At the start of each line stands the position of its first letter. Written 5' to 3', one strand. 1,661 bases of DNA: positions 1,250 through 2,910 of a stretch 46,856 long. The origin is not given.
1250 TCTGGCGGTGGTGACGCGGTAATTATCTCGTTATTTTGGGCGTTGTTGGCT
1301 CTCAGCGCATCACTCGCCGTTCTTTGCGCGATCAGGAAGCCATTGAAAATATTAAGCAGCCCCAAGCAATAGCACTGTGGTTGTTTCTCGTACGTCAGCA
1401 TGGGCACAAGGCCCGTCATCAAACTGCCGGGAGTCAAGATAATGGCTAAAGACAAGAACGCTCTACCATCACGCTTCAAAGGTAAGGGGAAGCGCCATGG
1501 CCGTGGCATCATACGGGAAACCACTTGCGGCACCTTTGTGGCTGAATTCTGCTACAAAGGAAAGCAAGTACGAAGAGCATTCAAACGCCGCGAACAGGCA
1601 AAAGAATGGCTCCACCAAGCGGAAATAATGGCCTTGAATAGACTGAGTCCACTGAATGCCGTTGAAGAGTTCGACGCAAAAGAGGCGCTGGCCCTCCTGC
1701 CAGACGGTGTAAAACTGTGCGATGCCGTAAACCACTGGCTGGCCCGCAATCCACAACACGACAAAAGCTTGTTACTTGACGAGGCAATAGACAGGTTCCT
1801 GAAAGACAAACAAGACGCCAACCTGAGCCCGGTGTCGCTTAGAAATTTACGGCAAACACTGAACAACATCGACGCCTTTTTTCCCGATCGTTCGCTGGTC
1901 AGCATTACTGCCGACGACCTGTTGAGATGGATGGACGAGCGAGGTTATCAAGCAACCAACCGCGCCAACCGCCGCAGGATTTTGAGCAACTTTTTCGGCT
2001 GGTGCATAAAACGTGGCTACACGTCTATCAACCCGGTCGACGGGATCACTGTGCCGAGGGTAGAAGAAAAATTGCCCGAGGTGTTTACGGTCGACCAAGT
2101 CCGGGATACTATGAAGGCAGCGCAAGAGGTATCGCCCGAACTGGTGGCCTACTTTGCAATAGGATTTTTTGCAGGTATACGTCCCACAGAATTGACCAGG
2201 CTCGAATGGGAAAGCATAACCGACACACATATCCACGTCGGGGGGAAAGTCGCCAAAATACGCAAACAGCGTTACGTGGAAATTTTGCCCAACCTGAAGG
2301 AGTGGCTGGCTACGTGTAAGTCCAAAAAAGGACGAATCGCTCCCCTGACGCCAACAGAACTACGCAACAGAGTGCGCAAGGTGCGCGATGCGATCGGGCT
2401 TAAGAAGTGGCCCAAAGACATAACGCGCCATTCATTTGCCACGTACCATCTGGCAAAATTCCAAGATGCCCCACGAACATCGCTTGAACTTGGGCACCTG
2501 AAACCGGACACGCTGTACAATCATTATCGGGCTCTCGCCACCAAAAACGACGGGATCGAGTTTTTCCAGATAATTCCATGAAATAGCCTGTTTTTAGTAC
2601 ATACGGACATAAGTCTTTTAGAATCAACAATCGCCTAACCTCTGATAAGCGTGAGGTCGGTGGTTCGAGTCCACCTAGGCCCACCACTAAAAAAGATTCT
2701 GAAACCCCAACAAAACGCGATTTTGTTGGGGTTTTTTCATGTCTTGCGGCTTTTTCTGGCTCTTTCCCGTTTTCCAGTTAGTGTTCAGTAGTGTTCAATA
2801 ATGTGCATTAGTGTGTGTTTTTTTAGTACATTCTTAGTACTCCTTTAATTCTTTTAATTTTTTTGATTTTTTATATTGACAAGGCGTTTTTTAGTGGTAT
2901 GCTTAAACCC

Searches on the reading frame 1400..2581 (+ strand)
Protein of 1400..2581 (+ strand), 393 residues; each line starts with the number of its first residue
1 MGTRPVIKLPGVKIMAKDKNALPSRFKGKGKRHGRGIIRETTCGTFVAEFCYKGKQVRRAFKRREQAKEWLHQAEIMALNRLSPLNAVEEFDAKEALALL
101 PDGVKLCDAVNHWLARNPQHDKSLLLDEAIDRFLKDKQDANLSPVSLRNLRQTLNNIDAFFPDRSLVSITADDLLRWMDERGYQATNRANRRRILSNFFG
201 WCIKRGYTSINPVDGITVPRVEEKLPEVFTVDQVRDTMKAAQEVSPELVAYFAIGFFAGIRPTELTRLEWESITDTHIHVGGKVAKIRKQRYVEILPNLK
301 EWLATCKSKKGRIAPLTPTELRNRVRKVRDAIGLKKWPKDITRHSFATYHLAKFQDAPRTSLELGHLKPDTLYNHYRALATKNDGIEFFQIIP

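Call 11: search_protein_families(library=pfam, proteins=[window:1400-2581:+], max_evalue=0.01)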
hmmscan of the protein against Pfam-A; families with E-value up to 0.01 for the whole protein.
window:1400-2581:+ (393 aa): 2 families
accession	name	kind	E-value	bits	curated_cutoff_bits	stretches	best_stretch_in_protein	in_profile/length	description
PF00589.27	Phage_integrase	-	1.1e-06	29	27.1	1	228-381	2-170/172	Phage integrase family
PF02899.23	Phage_int_SAM_1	-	3.6e-05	24.4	22.3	1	130-206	1-83/83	Phage integrase, N-terminal SAM-like domain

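Call 12: search_protein_families(library=phrogs, proteins=[window:1400-2581:+], max_evalue=0.001)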
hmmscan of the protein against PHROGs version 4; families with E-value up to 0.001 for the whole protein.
window:1400-2581:+ (393 aa): 3 families
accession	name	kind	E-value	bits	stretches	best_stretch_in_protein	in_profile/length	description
phrog_1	-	integration and excision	3.2e-39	136.7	1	13-380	83-436/611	integrase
phrog_216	-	integration and excision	2.3e-16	60.7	1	190-378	17-223/301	integrase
phrog_7244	-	integration and excision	1.1e-10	42.3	1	125-281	74-231/263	integrase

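Call 33: find_homologous_proteins(query=window:1400-2581:+, max_evalue=1e-10)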
Query window:1400-2581:+ (393 aa): 25 proteins with E <= 1e-10 among 8000 candidates.
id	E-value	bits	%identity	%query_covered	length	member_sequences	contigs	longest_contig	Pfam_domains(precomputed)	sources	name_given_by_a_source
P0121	2.9e-257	871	100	96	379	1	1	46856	PF00589.28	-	-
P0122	1.2e-75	273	41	95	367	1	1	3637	PF00589.28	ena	-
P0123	1.6e-75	273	40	91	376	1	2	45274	PF22022.3,PF00589.28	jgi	jgi:integrase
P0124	3.0e-48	183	34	74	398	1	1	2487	PF00589.28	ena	-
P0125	1.0e-47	181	34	74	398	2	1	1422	PF00589.28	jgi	-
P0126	5.1e-47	179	33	74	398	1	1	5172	PF00589.28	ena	-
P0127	5.6e-47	179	34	74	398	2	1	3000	PF00589.28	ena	-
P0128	1.5e-44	171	31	88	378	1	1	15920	PF00589.28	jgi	jgi:integrase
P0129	5.0e-44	169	33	91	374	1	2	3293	PF00589.28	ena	-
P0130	4.1e-43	166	32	92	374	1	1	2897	-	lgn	-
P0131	1.5e-41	161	34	69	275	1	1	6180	PF00589.28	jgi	jgi:integrase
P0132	1.1e-40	158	33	94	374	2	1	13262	-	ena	-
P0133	1.6e-40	158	32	87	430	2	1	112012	PF00589.28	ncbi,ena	-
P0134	3.1e-39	153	36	79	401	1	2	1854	PF00589.28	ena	-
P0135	1.1e-38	152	38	68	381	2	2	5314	PF00589.28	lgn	-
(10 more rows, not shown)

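Call 34: find_encoding_contigs(protein=P0123, flank=10000, max_places=3)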
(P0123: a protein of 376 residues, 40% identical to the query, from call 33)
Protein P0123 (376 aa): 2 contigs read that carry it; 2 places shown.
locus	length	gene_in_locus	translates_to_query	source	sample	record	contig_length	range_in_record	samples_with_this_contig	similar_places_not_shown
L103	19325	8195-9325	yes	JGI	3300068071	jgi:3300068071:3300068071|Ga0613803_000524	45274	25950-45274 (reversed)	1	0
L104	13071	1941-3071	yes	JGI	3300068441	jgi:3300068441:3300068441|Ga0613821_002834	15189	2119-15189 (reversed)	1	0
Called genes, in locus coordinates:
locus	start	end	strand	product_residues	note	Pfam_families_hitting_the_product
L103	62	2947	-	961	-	PF01807:Zn_ribbon_DnaG (weak)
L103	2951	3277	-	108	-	PF19663:DUF6166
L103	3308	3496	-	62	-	-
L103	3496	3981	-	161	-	-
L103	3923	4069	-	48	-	-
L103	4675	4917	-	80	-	-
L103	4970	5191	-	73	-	PF12728:HTH_17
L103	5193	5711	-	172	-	-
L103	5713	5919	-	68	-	PF01381:HTH_3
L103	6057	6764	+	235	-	PF01381:HTH_3, PF13443:HTH_26 (weak), PF00717:Peptidase_S24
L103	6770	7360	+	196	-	-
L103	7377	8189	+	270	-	-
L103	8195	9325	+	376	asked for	PF22022:Phage_int_M (faint), PF00589:Phage_integrase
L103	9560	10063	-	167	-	PF04542:Sigma70_r2 (weak)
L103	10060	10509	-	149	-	-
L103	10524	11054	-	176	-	PF05838:Glyco_hydro_108, PF09374:PG_binding_3 (weak)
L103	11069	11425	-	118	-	-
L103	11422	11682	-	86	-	-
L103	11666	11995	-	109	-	-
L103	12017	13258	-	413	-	-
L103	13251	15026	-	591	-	-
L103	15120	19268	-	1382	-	-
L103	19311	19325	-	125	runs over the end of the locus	-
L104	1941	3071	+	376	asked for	PF22022:Phage_int_M (faint), PF00589:Phage_integrase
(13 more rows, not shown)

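Call 35: find_encoding_contigs(protein=P0122, flank=10000, max_places=2)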
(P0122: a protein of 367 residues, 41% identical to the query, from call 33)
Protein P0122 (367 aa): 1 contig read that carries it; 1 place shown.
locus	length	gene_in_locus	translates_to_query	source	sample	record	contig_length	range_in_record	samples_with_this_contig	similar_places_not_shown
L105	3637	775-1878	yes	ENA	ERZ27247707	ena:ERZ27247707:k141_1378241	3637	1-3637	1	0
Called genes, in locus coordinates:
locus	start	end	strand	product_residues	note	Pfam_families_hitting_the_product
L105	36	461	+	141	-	-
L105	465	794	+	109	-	PF01381:HTH_3, PF13560:HTH_31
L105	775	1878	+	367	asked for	PF00589:Phage_integrase (weak)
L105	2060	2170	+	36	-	-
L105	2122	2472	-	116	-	-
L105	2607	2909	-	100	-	-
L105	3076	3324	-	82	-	-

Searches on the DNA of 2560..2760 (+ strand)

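Call 105: search_rna_families(source=window, start=2560, end=2760, threshold=evalue, max_evalue=1, show_alignments=1)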
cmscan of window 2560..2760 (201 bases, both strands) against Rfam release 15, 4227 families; matches with E-value up to 1: 11.
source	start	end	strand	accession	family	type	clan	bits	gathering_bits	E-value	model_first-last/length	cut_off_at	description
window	2698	2739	+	RF01413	miR-430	Gene; miRNA;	CL00096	26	47.3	0.0059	1-70/70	no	miR-430 microRNA precursor family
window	2701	2760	-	RF04178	BTnc005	Gene; sRNA;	-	25.7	174.8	0.0003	137-205/205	5'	Bacteroides sRNA BTnc005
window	2691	2760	-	RF02442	SpF66_sRNA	Gene; sRNA;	-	24.9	42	0.00022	167-239/239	5'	Streptococcus sRNA SpF66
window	2614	2760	-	RF04128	MIR8562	Gene; miRNA;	-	20.4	211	0.069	70-242/242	5'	MIR8562 microRNA precursor family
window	2633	2684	-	RF04354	Plastid-ycf2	Cis-reg;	-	19.1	65.7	0.11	1-75/75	no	Plastid-ycf2 5UTR RNA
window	2698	2741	-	RF00697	mir-186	Gene; miRNA;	-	18.9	70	0.26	1-82/82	no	mir-186 microRNA precursor family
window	2688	2739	+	RF02399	NsiR1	Gene; sRNA;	-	18.5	39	0.14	1-60/60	no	Nitrogen stress-induced RNA 1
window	2697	2738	-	RF01413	miR-430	Gene; miRNA;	CL00096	18.5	47.3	0.44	1-70/70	no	miR-430 microRNA precursor family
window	2692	2746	-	RF03234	mir-2813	Gene; miRNA;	-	18.5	70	0.56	1-67/67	no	mir-2813 microRNA precursor family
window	2660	2740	+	RF02676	Esr41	Gene; sRNA;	-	18.4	102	0.2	1-74/74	no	Enterohemorrhagic E. coli sRNA 41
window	2605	2683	+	RF00005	tRNA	Gene; tRNA;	CL00001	16.1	29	0.66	1-71/71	no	tRNA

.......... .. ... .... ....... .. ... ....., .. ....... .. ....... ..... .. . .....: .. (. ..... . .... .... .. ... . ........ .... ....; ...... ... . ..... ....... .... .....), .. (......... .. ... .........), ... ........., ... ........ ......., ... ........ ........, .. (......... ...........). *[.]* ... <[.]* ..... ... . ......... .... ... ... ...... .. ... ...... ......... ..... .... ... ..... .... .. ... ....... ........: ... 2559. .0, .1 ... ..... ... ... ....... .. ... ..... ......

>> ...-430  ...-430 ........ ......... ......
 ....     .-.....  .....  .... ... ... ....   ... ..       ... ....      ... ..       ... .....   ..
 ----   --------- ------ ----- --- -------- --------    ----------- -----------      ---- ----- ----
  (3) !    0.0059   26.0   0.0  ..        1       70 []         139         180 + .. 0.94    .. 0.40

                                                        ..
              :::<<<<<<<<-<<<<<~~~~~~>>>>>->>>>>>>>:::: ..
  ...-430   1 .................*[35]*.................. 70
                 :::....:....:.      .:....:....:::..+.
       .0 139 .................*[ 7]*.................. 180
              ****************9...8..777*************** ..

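Call 107: search_dna_similar(query=window:2630-2695:+, collection=ecoli_genomes, mode=distant, max_rows=3, max_evalue=0.001)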
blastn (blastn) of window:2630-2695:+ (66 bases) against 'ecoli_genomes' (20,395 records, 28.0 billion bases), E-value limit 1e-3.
Records with a match: 5414; places in all: 16297; records where one place covers at least 80% of the query: 0.
Genomes with a match: 5408 of 5426; with a place that covers at least 80% of the query: 0. Places per genome that has any: lowest 1, median 3, highest 8. On chromosomes: 16292 places; on plasmids: 5.
Best place of each record, by identity: 80-90% 5414.
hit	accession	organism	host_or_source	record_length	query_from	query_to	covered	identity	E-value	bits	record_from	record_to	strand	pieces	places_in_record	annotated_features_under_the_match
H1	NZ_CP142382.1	Escherichia coli strain HS1496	Homo sapiens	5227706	9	57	74%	89.8%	1e-7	64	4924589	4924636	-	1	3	tRNA-Ile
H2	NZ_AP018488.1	Escherichia coli O157:H7 strain PV15-279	Homo sapiens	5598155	9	57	74%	87.8%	1e-7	63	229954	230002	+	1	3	tRNA-Ile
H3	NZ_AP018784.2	Escherichia coli strain SK1144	-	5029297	9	57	74%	87.8%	1e-7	63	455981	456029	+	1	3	tRNA-Ile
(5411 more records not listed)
